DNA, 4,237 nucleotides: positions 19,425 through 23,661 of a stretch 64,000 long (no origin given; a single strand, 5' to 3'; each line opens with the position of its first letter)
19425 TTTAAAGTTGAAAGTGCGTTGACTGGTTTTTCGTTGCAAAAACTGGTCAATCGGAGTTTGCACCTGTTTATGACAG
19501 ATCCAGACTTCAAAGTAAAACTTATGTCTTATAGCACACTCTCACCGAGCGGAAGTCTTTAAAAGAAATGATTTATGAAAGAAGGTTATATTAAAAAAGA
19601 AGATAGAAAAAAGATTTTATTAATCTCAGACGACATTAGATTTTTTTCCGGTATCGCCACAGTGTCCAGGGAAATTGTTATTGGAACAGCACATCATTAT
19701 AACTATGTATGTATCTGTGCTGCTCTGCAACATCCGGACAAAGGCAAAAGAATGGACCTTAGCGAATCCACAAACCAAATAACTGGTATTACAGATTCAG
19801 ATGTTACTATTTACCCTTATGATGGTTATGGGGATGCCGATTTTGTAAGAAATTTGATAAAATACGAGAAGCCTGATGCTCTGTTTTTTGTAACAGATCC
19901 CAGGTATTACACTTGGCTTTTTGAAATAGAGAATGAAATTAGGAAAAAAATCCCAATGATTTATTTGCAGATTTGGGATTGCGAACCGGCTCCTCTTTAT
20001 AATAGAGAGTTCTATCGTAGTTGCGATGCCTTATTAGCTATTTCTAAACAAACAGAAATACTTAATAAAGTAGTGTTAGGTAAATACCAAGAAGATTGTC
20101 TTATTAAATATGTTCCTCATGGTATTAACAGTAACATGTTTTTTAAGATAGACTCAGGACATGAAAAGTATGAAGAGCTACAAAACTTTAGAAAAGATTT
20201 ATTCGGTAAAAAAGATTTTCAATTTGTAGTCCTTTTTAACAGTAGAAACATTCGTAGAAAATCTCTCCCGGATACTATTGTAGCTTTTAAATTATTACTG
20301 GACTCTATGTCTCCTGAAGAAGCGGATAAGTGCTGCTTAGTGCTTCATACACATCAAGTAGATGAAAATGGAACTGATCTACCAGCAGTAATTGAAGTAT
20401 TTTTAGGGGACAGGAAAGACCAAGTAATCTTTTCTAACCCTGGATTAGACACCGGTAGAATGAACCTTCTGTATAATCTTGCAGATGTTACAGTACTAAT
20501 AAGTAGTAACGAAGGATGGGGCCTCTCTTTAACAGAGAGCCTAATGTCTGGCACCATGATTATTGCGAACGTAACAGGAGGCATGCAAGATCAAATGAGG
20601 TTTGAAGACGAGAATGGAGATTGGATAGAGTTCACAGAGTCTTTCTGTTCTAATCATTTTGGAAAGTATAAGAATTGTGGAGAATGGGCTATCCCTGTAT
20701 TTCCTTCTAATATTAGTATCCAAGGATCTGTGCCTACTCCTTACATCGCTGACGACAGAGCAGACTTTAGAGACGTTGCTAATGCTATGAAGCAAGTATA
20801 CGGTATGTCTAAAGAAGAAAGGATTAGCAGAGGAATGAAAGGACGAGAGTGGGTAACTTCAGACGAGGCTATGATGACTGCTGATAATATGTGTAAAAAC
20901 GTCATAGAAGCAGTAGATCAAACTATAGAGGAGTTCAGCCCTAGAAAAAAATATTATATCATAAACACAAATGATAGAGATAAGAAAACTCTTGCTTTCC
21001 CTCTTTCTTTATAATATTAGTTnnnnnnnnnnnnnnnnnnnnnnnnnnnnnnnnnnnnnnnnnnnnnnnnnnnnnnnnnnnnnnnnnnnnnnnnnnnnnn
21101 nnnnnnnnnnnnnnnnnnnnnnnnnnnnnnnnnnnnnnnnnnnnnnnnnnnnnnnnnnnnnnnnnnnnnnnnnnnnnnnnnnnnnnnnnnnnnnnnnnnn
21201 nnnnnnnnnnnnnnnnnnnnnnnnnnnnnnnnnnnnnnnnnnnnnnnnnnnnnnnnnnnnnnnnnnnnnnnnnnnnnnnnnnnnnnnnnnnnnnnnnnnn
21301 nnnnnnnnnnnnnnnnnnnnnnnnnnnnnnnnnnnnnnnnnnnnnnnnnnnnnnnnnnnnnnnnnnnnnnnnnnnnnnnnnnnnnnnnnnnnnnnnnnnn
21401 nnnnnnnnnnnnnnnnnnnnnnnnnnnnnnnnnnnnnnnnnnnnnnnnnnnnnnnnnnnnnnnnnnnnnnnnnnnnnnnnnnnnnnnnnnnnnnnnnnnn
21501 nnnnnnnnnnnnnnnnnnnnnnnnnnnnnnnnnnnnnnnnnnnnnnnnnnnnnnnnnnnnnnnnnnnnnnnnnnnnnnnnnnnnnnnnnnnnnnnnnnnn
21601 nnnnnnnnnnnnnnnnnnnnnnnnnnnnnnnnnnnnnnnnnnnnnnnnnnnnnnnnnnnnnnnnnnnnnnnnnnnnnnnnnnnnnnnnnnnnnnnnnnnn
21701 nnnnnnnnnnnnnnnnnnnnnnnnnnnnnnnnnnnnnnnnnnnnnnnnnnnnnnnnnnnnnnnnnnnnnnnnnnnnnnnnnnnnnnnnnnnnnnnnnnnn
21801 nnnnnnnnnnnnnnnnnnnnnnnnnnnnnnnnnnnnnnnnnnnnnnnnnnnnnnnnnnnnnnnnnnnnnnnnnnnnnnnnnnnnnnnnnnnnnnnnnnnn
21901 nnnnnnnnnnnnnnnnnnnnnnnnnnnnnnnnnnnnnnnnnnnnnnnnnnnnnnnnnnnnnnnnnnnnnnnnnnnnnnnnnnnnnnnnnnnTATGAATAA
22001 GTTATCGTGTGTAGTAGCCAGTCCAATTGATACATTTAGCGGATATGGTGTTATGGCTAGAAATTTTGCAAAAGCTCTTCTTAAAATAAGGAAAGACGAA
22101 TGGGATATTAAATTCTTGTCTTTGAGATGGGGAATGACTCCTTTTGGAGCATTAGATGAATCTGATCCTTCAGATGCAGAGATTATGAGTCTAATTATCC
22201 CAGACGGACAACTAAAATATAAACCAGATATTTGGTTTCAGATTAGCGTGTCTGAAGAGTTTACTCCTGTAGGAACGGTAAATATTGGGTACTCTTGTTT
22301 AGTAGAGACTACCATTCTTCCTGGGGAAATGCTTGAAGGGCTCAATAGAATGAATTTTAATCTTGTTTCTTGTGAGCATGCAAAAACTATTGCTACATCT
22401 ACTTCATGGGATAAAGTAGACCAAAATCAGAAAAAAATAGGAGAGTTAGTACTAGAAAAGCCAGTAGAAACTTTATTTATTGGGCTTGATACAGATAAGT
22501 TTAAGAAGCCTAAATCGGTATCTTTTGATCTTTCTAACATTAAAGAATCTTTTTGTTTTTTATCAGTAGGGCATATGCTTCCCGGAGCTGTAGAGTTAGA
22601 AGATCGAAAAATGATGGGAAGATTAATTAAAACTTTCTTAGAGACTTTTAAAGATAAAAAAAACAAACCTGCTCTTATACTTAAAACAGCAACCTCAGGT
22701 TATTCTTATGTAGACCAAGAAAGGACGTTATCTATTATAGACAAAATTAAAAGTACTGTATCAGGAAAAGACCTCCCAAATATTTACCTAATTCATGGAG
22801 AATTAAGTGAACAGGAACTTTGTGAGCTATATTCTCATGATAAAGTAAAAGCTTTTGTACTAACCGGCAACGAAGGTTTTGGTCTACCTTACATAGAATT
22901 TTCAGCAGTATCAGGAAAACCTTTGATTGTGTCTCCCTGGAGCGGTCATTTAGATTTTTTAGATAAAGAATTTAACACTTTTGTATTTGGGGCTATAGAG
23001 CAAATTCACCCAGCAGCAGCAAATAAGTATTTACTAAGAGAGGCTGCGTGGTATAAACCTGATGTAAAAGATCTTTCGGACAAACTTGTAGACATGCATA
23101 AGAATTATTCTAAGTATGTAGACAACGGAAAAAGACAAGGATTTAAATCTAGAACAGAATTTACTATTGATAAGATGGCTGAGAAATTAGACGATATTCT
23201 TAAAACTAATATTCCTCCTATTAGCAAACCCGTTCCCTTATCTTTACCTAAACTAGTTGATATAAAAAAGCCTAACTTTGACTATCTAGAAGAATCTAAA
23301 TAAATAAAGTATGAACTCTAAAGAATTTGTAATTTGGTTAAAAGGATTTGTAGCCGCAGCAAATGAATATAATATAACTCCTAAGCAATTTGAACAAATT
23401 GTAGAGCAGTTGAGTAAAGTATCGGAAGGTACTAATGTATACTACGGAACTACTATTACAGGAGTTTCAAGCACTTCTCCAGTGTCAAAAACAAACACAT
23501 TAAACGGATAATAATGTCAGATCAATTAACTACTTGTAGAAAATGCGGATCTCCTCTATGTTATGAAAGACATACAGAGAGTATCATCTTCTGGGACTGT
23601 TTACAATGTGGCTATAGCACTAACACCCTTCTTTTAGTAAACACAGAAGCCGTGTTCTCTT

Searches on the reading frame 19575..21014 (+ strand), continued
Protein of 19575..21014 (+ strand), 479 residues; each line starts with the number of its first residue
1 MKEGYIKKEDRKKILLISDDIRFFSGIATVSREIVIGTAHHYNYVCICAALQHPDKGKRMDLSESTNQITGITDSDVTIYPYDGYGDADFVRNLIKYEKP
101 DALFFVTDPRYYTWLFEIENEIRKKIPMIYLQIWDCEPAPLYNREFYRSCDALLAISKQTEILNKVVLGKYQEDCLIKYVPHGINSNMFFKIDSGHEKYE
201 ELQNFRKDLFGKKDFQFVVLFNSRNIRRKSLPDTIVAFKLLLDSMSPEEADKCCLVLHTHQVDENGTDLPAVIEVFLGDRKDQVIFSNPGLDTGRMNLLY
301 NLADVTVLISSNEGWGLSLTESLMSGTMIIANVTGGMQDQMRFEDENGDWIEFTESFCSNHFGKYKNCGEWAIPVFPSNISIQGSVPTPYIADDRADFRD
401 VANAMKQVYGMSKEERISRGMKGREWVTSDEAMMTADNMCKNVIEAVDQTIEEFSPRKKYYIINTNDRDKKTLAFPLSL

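Call 29: search_solved_structures(query=A1, max_evalue=0.01)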
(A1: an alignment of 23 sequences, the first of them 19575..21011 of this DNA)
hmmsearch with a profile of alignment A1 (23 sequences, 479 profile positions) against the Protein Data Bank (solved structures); distinct sequences matched with E-value up to 0.01: 48.
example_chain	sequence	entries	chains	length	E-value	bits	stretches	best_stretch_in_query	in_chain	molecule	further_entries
3oy2_A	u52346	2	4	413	8.7e-15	57.4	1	206-353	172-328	Glycosyltransferase B736L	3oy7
6kih_A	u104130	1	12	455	7.6e-08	34.5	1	216-338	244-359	Tll1590 protein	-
2x6q_A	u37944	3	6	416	5.8e-07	31.6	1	286-341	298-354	TREHALOSE-SYNTHASE TRET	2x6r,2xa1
2jjm_A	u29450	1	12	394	4.3e-06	28.7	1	200-343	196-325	GLYCOSYL TRANSFERASE, GROUP 1 FAMILY PROTEIN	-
3mbo_A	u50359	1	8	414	4.8e-06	28.6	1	200-343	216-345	Glycosyltransferase, group 1 family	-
2xa2_A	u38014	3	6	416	7.2e-06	28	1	286-341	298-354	TREHALOSE-SYNTHASE TRET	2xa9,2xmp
5d00_A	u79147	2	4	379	1.4e-05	27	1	292-339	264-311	N-acetyl-alpha-D-glucosaminyl L-malate synthase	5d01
9dcm_B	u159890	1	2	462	3.6e-05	25.7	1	283-341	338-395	Sucrose-phosphate synthase-like protein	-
8vrf_B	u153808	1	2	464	3.6e-05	25.7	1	283-341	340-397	Sucrose-phosphate synthase-like protein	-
8uag_A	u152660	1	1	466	3.6e-05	25.7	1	283-341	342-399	Sucrose-phosphate synthase-like protein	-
5i45_A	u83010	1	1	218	6.7e-05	24.8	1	282-352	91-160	Glycosyl transferases group 1 family protein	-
9m88_C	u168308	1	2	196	0.00012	23.9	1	279-342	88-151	Glycogen synthase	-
2bfw_A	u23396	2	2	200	0.00013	23.8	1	279-342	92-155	GLGA GLYCOGEN SYNTHASE | PGS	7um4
7qsg_A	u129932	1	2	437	0.00025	22.9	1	276-337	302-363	D-inositol 3-phosphate glycosyltransferase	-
3c4q_A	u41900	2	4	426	0.00033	22.5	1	293-337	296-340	Predicted glycosyltransferases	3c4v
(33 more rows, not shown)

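Call 56: get_annotated_region(hit=H46, flank=9000)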
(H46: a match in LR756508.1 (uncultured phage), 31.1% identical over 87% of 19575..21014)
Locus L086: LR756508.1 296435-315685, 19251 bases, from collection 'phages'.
description: uncultured phage genome assembly, chromosome: 1.
organism: uncultured phage (NCBI taxid 278008)
taxonomy: Viruses; environmental samples
host: -; source: metagenomic; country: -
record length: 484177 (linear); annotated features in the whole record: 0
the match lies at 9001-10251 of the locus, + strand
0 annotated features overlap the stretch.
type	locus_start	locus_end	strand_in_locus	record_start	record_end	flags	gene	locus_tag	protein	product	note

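Call 59: search_protein_families(library=pfam, proteins=[L086:1838-2587:+, L086:2577-3428:+, L086:3435-5786:+, L086:6207-7022:+, L086:7256-8266:+, L086:8536-8994:+, L086:10368-11153:+, L086:11626-12267:+, L086:12511-13443:+, L086:14112-14963:+], max_evalue=0.001)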
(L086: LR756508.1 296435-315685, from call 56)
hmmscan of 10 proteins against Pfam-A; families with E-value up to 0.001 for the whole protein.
L086:1838-2587:+ (249 aa): 0 families

L086:2577-3428:+ (283 aa): 0 families

L086:3435-5786:+ (783 aa): 1 family
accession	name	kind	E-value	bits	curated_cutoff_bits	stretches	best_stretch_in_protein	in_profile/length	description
PF01555.25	N6_N4_Mtase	-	8.4e-27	95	26.7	2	518-740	93-219/221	DNA methylase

L086:6207-7022:+ (271 aa): 1 family
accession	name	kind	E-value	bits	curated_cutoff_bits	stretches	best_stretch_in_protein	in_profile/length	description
PF00303.24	Thymidylat_synt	-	3.2e-89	299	24.3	1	6-270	1-265/266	Thymidylate synthase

L086:7256-8266:+ (336 aa): 1 family
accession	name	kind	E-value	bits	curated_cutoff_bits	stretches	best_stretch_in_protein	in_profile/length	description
PF12705.13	PDDEXK_1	-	5.4e-22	79.4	22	1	43-317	2-243/247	PD-(D/E)XK nuclease superfamily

L086:8536-8994:+ (152 aa): 2 families
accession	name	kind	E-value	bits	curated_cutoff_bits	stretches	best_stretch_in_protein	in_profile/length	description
PF02481.21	DNA_processg_A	-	1e-06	28.5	29.6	0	16-62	45-89/212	DNA recombination-mediator protein A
PF10686.14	YAcAr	-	1.4e-05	25.2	28.2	1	17-86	2-65/66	YspA, cpYpsA-related SLOG family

L086:10368-11153:+ (261 aa): 0 families

L086:11626-12267:+ (213 aa): 1 family
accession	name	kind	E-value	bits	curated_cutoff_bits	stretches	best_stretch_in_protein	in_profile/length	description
PF02348.25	CTP_transf_3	-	8.7e-07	29.4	22.6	1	4-84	2-88/217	Cytidylyltransferase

L086:12511-13443:+ (310 aa): 1 family
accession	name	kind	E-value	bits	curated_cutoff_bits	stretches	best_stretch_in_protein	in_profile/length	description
PF00777.23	Glyco_transf_29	-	6.3e-19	68.9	23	2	84-169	23-107/272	Glycosyltransferase family 29 (sialyltransferase)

L086:14112-14963:+ (283 aa): 0 families

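Call 71: find_related_loci(query=A1, collection=genome_contigs, flank=10000)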
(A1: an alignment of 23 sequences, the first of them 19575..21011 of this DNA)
Query A1 (479 aa) in genome_contigs; peptide patterns used: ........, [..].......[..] (x = any residue, [..] = any of these).
20 stretches matched a pattern; 8 encode a relative of the query (tblastn E <= 1e-3); 8 distinct loci.
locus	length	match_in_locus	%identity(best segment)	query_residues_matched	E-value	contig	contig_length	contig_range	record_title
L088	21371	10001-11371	58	21-477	8e-180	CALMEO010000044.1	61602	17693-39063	MAG TPA_asm: uncultured bacterium isolate SRR2107216_bin.47_CONCOCT_v1.1_MAG genome assembly, contig: ERZ794920.144, who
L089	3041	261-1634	56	11-463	0e+0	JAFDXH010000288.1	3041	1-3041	MAG: Bacteroidetes bacterium isolate SZAS-20 CK_MAG-73__288__length-3041, whole genome shotgun sequence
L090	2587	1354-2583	62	3-417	0e+0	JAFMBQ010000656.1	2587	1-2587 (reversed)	MAG: Algoriphagus sp. isolate CPBay_Spr15G08_9 NODE_14875_length_2587_cov_2.836493, whole genome shotgun sequence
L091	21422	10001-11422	52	5-479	3e-164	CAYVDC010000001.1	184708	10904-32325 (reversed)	MAG TPA_asm: uncultured Candidatus Saccharibacteria bacterium isolate SRP170004_co1_265 genome assembly, contig: NODE_72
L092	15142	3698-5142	41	11-476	4e-94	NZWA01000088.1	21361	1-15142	MAG: Flavobacteriales bacterium isolate NAT55 128038, whole genome shotgun sequence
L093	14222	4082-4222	34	299-345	3e-4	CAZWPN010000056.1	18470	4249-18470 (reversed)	MAG TPA_asm: uncultured Victivallales bacterium isolate SRP272421_co4_76 genome assembly, contig: NODE_7480_length_18470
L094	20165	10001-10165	35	292-348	4e-4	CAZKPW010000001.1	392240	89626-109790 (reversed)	MAG TPA_asm: uncultured Candidatus Peribacteria bacterium isolate SRP342105_co1_487 genome assembly, contig: NODE_11_len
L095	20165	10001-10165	35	292-348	5e-4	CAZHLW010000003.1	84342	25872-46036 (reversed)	MAG TPA_asm: uncultured Candidatus Peribacteria bacterium isolate SRP292972_co3_23 genome assembly, contig: NODE_295_len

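Call 85: find_encoding_contigs(protein=window:19575-21014:+, flank=2000, max_places=4)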
Protein window:19575-21014:+ (479 aa): no gene with exactly this product is on record in the collection.

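Call 89: search_protein_families(library=ncbifam, proteins=[L034:5702-6592:+, L034:6597-7937:+, L034:9474-10460:+, L061:11734-14115:+, L003:16322-16975:+, L003:17858-18484:+, L003:19063-19782:+, L036:13789-14406:+, L036:15622-16299:+, L036:16301-17029:+], max_evalue=0.0001)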
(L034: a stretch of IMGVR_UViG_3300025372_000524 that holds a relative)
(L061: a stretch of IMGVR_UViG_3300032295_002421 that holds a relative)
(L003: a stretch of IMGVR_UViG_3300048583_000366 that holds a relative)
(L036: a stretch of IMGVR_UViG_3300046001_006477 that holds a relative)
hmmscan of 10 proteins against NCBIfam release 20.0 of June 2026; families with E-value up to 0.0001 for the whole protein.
L034:5702-6592:+ (296 aa): 7 families
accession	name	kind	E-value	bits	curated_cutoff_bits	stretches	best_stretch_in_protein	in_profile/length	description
NF047922.1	GDPFucSynFcl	equivalog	5.4e-49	167.3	500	1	2-293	4-299/308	GDP-L-fucose synthase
TIGR01179.1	galE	equivalog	7.9e-14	51.2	262.3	1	28-211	52-237/332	UDP-glucose 4-epimerase GalE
TIGR01181.1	dTDP_gluc_dehyt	equivalog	3.1e-12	46.2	365.1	1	28-276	55-292/321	dTDP-glucose 4,6-dehydratase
NF007490.0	PRK10084.1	subfamily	1.4e-06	27.6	649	0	28-89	55-115/361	dTDP-glucose 4,6-dehydratase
TIGR01214.1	rmlD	equivalog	1.9e-06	27.2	224.05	1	2-55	1-59/285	dTDP-4-dehydrorhamnose reductase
TIGR04180.1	EDH_00030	hypoth_equivalog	3.7e-06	26.2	475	1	36-256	62-266/297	NAD-dependent 4,6-dehydratase LegB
NF007956.0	PRK10675.1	subfamily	1.6e-05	24.2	394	1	29-121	56-145/338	UDP-glucose 4-epimerase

L034:6597-7937:+ (446 aa): 7 families
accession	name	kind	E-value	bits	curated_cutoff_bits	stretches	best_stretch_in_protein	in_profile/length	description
NF011936.0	PRK15407.1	equivalog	4.4e-132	440.9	423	1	3-444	8-437/440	lipopolysaccharide biosynthesis protein RfbH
TIGR03588.1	PseC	equivalog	4e-52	177.4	423.5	1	33-442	3-379/380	UDP-4-amino-4,6-dideoxy-N-acetyl-beta-L-altrosamine transaminase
TIGR04181.1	NHT_00031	hypoth_equivalog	7.5e-43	146.8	420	2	36-237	5-213/359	LegC family aminotransferase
NF008687.0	PRK11706.1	equivalog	8.7e-35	120.2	375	2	69-236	40-197/375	dTDP-4-amino-4,6-dideoxygalactose transaminase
NF008658.2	PRK11658.1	equivalog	1.3e-28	99.8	631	1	30-240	3-202/379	UDP-4-amino-4-deoxy-L-arabinose aminotransferase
TIGR02379.1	ECA_wecE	subfamily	2.7e-27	95.5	434.85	1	73-236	44-198/376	dTDP-4-amino-4,6-dideoxy-D-glucose transaminase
TIGR04427.1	PLP_DesI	equivalog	1.9e-22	79.9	650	1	54-259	45-239/390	dTDP-4-dehydro-6-deoxyglucose aminotransferase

L034:9474-10460:+ (328 aa): 0 families

L061:11734-14115:+ (793 aa): 0 families

L003:16322-16975:+ (217 aa): 1 family
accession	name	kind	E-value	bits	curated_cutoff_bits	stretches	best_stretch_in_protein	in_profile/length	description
TIGR01444.1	fkbM_fam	subfamily_domain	4.6e-21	75.8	37.7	1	37-170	1-137/143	FkbM family methyltransferase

L003:17858-18484:+ (208 aa): 0 families

L003:19063-19782:+ (239 aa): 0 families

L036:13789-14406:+ (205 aa): 1 family
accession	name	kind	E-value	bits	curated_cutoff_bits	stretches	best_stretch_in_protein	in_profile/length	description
TIGR03992.1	Arch_glmU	subfamily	1.9e-06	27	292.1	1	1-139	1-140/393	bifunctional sugar-1-phosphate nucleotidylyltransferase/acetyltransferase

L036:15622-16299:+ (225 aa): 0 families

L036:16301-17029:+ (242 aa): 0 families

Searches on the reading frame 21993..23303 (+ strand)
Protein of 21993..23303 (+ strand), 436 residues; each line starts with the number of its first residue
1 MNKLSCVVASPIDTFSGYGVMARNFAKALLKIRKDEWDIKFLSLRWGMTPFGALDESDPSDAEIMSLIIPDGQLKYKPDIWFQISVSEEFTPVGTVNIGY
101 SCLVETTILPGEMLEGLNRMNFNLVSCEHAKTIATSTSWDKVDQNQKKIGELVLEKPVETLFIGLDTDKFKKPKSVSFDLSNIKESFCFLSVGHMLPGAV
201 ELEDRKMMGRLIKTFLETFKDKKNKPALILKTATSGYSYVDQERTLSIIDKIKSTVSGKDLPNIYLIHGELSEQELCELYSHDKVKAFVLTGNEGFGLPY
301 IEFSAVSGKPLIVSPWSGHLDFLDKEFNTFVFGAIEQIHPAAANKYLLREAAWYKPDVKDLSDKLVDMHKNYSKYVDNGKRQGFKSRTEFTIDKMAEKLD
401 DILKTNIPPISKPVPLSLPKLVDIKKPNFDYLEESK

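Call 3: search_protein_families(library=pfam, proteins=[window:21993-23303:+], max_evalue=0.01)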
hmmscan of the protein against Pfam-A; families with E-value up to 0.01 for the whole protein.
window:21993-23303:+ (436 aa): 0 families

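Call 8: search_protein_families(library=phrogs, proteins=[window:21993-23303:+], max_evalue=0.001)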
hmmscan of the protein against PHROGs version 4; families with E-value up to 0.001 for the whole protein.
window:21993-23303:+ (436 aa): 2 families
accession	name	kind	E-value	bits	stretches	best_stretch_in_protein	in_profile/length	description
phrog_2170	-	moron, auxiliary metabolic gene and host takeover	6.3e-17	62.7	1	129-404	113-370/374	glycosyltransferase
phrog_4356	-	moron, auxiliary metabolic gene and host takeover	1.6e-06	28.6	1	253-401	164-303/307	glycosyltransferase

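Call 22: search_protein_families(library=ncbifam, proteins=[window:21993-23303:+], max_evalue=0.001)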
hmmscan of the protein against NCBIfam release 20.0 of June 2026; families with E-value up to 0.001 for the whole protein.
window:21993-23303:+ (436 aa): 0 families

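Call 30: search_solved_structures(query=A2, max_evalue=0.1)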
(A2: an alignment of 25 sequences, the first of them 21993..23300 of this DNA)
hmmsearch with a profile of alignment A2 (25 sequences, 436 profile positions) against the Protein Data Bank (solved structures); distinct sequences matched with E-value up to 0.1: 9.
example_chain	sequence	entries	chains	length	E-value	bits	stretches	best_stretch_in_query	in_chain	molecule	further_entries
2f9f_A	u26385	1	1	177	1.2e-05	27.4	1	259-347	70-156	first mannosyl transferase (wbaZ-1)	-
3oy2_A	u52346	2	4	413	9.4e-05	24.6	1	262-333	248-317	Glycosyltransferase B736L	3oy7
2plw_A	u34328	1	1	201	0.00084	21.4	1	243-314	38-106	Ribosomal RNA methyltransferase, putative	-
9dcm_B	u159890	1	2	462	0.0036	19.3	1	273-353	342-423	Sucrose-phosphate synthase-like protein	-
8vrf_B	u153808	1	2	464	0.0036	19.3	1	273-353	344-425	Sucrose-phosphate synthase-like protein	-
8uag_A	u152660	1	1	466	0.0037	19.3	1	273-353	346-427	Sucrose-phosphate synthase-like protein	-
5d00_A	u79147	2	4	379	0.0097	17.9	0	280-376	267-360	N-acetyl-alpha-D-glucosaminyl L-malate synthase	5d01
4xso_B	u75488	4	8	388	0.012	17.6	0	297-338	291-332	Alr3699 protein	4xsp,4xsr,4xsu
5i45_A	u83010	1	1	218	0.08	14.9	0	259-321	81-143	Glycosyl transferases group 1 family protein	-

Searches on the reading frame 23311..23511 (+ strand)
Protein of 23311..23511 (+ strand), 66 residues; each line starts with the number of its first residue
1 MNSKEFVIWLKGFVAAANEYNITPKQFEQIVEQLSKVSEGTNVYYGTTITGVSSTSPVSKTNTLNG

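Call 3: search_protein_families(library=pfam, proteins=[window:23311-23511:+], max_evalue=0.01)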
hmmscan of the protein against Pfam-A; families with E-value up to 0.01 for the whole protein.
window:23311-23511:+ (66 aa): 0 families

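Call 79: search_protein_families(library=phrogs, proteins=[window:23311-23511:+], max_evalue=0.01)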
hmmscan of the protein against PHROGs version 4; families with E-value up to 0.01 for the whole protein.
window:23311-23511:+ (66 aa): 1 family
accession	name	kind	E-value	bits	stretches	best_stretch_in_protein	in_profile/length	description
phrog_28500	-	unknown function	0.0013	20.3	1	1-39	1-39/91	-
